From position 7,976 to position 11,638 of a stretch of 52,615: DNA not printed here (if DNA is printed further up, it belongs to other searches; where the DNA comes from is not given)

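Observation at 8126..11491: Single polypeptide combining putative signal generator (GGDD palm), sensor (CARF-like) and output (Lon-like protease)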

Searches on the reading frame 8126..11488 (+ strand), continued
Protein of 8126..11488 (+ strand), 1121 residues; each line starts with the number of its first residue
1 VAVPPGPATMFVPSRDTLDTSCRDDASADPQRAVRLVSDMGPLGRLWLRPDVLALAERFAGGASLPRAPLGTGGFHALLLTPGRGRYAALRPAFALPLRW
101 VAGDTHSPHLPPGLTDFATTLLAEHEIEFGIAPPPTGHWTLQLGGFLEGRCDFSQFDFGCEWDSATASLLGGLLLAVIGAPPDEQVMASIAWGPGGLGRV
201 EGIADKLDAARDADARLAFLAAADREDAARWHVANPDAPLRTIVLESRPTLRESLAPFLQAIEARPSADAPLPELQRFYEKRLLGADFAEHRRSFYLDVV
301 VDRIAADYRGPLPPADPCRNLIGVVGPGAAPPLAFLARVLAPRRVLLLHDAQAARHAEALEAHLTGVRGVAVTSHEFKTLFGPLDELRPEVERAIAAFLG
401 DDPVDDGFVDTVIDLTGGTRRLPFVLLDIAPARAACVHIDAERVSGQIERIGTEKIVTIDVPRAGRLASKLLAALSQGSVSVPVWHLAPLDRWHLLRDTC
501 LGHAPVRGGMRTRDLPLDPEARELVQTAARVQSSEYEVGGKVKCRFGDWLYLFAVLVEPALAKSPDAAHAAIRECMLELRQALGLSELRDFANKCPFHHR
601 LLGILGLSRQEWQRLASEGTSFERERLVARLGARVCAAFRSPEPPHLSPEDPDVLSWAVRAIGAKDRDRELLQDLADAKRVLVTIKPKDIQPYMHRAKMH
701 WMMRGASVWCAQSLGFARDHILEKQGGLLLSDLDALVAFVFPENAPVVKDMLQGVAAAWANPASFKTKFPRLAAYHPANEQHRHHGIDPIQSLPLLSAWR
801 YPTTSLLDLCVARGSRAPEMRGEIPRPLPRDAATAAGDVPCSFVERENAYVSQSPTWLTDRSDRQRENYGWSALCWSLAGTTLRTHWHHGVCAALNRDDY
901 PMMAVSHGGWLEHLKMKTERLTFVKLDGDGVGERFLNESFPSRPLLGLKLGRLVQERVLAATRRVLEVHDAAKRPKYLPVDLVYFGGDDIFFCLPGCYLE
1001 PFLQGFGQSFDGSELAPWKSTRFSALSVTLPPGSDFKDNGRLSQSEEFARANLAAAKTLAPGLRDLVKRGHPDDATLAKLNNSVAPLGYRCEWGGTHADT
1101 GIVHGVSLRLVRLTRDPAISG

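Call 70: find_encoding_contigs(protein=P0056, flank=10000, max_places=3)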
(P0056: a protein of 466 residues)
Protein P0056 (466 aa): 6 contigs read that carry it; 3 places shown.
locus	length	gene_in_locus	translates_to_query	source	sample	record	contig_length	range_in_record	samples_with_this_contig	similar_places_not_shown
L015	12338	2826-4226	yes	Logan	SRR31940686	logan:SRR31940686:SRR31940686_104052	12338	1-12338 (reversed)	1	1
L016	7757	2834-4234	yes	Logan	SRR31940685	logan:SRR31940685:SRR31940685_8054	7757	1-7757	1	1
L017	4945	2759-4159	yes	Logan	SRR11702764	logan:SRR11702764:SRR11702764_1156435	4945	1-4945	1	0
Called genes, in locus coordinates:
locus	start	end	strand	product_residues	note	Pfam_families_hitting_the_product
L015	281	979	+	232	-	PF04542:Sigma70_r2 (faint)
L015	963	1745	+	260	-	-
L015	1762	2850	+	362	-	-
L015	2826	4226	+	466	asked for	-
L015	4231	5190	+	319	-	PF27225:AF_1859_N, PF10040:CRISPR_Cas6 (weak)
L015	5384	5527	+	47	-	-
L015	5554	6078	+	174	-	-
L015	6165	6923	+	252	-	-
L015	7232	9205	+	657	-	PF27141:PglY_4th, PF26381:BREX_PglY_5th, PF26382:BREX_PglY_6th (weak)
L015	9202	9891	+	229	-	PF10923:BrxC_BrxD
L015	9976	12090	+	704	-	PF00270:DEAD, PF00271:Helicase_C, PF22590:Cas3-like_C_2 (weak), PF19306:WHD_Lhr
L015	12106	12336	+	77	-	?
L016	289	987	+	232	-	PF04542:Sigma70_r2 (faint)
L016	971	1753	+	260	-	-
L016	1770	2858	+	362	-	-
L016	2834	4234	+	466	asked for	-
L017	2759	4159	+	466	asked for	-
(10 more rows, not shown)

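Call 71: search_protein_families(library=pfam, proteins=[L015:4231-5187:+, L009:7841-9424:+, L009:6211-7833:+], max_evalue=0.01)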
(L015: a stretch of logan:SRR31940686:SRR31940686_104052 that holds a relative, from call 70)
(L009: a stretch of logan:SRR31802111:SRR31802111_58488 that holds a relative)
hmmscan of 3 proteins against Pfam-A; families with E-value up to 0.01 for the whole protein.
L015:4231-5187:+ (319 aa): 1 family
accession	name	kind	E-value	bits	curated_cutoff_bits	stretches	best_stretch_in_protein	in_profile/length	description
PF10040.14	CRISPR_Cas6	-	8.3e-07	30.1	25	1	185-313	1-88/89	CRISPR-associated endoribonuclease Cas6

L009:7841-9424:+ (528 aa): 0 families

L009:6211-7833:+ (541 aa): 0 families

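Call 88: search_protein_families(library=padloc, proteins=[L009:2172-3146:+, L009:3151-4512:+, L009:4545-5519:+, L009:5519-6211:+, L009:6211-7833:+, L009:7841-9424:+, L009:9411-10001:+, L009:14034-16019:-, L015:4231-5187:+, L015:963-1742:+], max_evalue=0.01)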
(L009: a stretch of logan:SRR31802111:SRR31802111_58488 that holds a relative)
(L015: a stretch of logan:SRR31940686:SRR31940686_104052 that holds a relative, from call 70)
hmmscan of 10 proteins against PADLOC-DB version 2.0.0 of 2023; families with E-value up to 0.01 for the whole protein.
L009:2172-3146:+ (325 aa): 11 families
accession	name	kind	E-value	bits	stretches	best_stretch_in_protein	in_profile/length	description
PDLC04044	PD-T4-6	-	3.1e-10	37.7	1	110-265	139-289/372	-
PDLC04053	PD-T4-6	-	5.6e-08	30.6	1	112-276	113-279/311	-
PDLC03920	MkoA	-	9.9e-08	28.7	1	107-262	121-271/1112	-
PDLC04054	PD-T4-6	-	7.9e-07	26.8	1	110-308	112-309/347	-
PDLC04138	mad6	-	2e-06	25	1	176-256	218-302/659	mads_6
PDLC04051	PD-T4-6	-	1.8e-05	21.9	1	106-264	134-290/476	-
PDLC04042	PD-T4-6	-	4.5e-05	21.2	1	109-214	110-213/292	-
PDLC04043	PD-T4-6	-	5.4e-05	20.4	1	109-203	116-207/452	-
PDLC01088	C3a189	-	6e-05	19.7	1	107-262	95-255/840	kinase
PDLC04062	PD-T4-6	-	0.00081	16.5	1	113-208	141-233/450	-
PDLC04047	PD-T4-6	-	0.0022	15.1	1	113-212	115-211/327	-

L009:3151-4512:+ (454 aa): 0 families

L009:4545-5519:+ (325 aa): 0 families

L009:5519-6211:+ (231 aa): 0 families

L009:6211-7833:+ (541 aa): 0 families

L009:7841-9424:+ (528 aa): 1 family
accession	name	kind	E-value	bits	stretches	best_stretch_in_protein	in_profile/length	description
PDLC00638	ZorA2|ZorA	-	0.0072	13.2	1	86-202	395-504/545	MotA/ExbB/TolQ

L009:9411-10001:+ (197 aa): 0 families

L009:14034-16019:- (661 aa): 0 families

L015:4231-5187:+ (319 aa): 3 families
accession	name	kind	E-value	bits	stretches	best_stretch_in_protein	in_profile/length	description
PDLC01477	Cas6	-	1.7e-27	94.7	1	8-316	9-294/296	"CAS-I,CAS-II,CAS-III,CAS-IV,CAS-V,CAS-VI; crRNAmaturation"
PDLC01496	Cas6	-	3.9e-18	63.9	1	6-317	7-279/281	"CAS-I,CAS-II,CAS-III,CAS-IV,CAS-V,CAS-VI; crRNAmaturation"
PDLC01650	Cas6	-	4.8e-09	35.2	1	186-312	2-102/102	"CAS-I,CAS-II,CAS-III,CAS-IV,CAS-V,CAS-VI; crRNAmaturation"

L015:963-1742:+ (260 aa): 0 families

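Call 102: search_dna_similar(query=window:8153-11488:+, collection=plasmids, mode=protein, max_rows=15)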
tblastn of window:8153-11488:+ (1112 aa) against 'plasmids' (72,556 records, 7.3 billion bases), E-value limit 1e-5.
No match.

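Call 103: search_dna_similar(query=window:8153-11488:+, collection=phages, mode=protein, max_rows=10)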
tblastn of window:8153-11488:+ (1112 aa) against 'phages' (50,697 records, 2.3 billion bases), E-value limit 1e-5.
No match.

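Call 112: find_encoding_contigs(protein=P0043, flank=10000, max_places=2)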
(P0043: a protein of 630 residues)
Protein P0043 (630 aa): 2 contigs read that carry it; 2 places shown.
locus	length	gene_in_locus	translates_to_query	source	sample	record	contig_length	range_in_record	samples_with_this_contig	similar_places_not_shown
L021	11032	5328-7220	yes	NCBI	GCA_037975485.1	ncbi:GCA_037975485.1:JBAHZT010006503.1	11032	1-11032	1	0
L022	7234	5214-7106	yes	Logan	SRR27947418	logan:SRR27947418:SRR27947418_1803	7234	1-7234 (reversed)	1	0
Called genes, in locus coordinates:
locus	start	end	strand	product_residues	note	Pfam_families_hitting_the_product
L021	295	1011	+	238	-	PF00009:GTP_EFTU (faint), PF01926:MMR_HSR1, PF04548:AIG1 (weak)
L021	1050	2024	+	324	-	PF05049:IIGP (weak), PF01926:MMR_HSR1 (weak), PF04548:AIG1 (weak)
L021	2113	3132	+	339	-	PF05049:IIGP, PF01926:MMR_HSR1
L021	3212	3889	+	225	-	PF01926:MMR_HSR1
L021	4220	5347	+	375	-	-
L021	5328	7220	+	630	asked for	PF22335:Cas10-Cmr2_palm2 (faint)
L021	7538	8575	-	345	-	PF01548:DEDD_Tnp_IS110, PF02371:Transposase_20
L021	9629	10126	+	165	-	PF11655:DUF2589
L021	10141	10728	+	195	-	PF11655:DUF2589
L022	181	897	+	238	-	PF00009:GTP_EFTU (faint), PF01926:MMR_HSR1, PF04548:AIG1 (weak)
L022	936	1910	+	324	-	PF05049:IIGP (weak), PF01926:MMR_HSR1 (weak), PF04548:AIG1 (weak)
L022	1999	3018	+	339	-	PF05049:IIGP, PF01926:MMR_HSR1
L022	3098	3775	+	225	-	PF01926:MMR_HSR1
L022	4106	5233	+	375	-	-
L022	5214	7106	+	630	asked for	PF22335:Cas10-Cmr2_palm2 (faint)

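Call 113: find_encoding_contigs(protein=P0036, flank=10000, max_places=2)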
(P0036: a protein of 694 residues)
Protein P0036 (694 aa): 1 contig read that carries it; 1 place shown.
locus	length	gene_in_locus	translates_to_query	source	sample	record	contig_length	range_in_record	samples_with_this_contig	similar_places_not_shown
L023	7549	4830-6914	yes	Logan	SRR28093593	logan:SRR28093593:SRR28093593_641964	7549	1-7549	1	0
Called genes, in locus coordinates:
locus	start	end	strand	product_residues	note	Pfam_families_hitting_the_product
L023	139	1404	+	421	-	-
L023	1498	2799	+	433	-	-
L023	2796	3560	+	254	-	-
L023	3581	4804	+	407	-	-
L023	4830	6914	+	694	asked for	PF22335:Cas10-Cmr2_palm2 (faint)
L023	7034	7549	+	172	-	?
